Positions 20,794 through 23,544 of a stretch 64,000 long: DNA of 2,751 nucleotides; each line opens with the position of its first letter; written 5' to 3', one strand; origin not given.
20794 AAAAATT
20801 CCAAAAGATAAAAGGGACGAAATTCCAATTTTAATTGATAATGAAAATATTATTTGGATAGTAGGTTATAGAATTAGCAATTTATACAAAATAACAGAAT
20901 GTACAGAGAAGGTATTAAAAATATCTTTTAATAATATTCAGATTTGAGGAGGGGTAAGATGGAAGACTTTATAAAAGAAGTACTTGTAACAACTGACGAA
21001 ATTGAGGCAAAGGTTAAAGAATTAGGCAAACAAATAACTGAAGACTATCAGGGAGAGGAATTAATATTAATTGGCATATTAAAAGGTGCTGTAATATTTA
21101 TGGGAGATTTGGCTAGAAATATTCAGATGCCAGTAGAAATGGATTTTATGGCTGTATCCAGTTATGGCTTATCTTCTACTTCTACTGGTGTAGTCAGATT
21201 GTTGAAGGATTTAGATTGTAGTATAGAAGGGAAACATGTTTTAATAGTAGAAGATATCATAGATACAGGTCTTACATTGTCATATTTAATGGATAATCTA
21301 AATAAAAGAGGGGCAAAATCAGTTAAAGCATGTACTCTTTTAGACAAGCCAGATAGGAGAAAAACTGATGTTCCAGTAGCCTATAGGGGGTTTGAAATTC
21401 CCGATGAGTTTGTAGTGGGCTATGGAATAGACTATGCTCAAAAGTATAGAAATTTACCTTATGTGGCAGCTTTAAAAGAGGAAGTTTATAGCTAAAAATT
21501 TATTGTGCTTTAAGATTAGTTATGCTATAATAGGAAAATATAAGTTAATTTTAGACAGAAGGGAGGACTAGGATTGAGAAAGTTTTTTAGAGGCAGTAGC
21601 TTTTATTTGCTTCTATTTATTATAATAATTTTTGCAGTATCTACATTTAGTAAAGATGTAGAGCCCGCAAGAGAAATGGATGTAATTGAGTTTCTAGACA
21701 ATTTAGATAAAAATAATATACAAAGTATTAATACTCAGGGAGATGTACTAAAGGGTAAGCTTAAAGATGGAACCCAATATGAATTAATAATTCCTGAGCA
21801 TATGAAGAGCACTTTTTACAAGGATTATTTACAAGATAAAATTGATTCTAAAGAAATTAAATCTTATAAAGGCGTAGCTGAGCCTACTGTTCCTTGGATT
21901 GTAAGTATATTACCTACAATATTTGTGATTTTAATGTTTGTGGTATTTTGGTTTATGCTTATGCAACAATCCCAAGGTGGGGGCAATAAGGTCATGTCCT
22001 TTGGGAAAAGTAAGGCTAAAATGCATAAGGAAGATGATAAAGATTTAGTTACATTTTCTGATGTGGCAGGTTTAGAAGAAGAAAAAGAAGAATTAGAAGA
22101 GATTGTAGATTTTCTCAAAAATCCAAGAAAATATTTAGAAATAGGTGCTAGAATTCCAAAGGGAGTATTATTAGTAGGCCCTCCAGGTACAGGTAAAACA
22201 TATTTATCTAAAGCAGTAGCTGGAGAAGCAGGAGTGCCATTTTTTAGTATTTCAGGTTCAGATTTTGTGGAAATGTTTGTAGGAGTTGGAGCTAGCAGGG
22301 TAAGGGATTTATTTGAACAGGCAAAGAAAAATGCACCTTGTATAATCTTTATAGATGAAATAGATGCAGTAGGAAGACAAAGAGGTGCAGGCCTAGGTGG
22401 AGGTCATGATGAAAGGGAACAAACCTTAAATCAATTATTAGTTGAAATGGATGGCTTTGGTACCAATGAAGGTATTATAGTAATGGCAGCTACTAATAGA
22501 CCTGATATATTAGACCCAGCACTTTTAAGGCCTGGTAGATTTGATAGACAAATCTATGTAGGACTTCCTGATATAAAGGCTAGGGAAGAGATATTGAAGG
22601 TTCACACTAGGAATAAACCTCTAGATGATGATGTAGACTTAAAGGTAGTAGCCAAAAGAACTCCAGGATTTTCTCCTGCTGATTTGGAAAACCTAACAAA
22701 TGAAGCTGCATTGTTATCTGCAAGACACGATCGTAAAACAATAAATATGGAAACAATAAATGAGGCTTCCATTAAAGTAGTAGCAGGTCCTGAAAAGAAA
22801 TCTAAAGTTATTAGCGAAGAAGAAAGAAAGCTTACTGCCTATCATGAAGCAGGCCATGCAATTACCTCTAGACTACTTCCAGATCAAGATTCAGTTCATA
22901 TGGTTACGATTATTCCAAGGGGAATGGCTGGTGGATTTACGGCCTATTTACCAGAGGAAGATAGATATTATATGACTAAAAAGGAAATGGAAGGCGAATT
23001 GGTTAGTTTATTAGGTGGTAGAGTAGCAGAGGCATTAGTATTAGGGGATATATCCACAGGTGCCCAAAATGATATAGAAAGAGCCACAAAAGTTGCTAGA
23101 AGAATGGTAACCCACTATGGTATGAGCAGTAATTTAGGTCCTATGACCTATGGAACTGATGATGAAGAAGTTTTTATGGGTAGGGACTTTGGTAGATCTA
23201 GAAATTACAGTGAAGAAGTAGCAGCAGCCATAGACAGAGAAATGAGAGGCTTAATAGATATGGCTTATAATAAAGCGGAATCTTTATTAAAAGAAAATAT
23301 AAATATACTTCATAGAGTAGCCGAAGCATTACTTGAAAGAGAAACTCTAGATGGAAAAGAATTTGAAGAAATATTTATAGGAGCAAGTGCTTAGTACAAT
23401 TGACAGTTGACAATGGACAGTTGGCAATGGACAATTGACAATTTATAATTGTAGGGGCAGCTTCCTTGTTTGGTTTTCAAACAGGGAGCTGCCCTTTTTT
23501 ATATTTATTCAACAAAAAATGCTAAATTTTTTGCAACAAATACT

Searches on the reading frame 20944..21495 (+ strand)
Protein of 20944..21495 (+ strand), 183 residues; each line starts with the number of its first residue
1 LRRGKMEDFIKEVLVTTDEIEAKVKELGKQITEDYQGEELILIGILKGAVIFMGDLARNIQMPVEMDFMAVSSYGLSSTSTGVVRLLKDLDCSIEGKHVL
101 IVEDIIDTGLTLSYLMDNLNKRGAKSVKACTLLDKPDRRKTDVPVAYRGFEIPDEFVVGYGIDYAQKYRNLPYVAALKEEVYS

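Call 67: search_protein_families(library=pfam, proteins=[window:20944-21495:+], max_evalue=0.00001)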
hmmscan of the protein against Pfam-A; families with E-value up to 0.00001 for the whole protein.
window:20944-21495:+ (183 aa): 1 family
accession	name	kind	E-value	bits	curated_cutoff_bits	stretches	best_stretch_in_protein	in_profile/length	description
PF00156.33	Pribosyltran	-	1.1e-32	113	26.3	1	18-164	3-157/158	Phosphoribosyl transferase domain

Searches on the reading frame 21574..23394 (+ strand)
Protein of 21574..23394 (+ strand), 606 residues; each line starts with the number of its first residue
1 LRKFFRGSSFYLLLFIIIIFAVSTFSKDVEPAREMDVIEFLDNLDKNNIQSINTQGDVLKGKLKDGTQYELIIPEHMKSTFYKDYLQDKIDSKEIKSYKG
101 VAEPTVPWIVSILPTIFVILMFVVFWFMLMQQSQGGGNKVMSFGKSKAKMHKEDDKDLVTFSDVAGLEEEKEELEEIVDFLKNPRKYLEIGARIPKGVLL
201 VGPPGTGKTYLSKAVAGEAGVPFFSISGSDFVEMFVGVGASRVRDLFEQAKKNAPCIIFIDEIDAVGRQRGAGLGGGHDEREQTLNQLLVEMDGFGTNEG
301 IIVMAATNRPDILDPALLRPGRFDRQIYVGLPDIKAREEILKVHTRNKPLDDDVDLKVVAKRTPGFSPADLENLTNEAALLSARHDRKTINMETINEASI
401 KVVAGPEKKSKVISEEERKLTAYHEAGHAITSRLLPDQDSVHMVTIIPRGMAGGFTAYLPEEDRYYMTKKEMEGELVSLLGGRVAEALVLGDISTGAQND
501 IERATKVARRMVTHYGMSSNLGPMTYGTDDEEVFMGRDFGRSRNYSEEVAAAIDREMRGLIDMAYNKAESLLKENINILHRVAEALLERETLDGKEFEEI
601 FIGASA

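Call 67: search_protein_families(library=pfam, proteins=[window:21574-23394:+], max_evalue=0.00001)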
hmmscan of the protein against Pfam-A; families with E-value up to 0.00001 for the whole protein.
window:21574-23394:+ (606 aa): 5 families
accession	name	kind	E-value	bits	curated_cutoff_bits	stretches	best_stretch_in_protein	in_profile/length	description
PF01434.24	Peptidase_M41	-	2.9e-71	239.7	29.9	1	412-600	2-191/191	Peptidase family M41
PF00004.35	AAA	-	1.1e-47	162.2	21.2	1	198-331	1-131/131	ATPase family associated with various cellular activities (AAA)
PF17862.7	AAA_lid_3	-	1.8e-14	53.4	27.2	1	353-396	1-44/45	AAA+ lid domain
PF06480.20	FtsH_ext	-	1.8e-06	28.5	25.5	0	10-96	3-97/103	FtsH Extracellular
PF07728.20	AAA_5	-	5.3e-06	26.9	22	0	197-316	1-134/139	AAA domain (dynein-related subfamily)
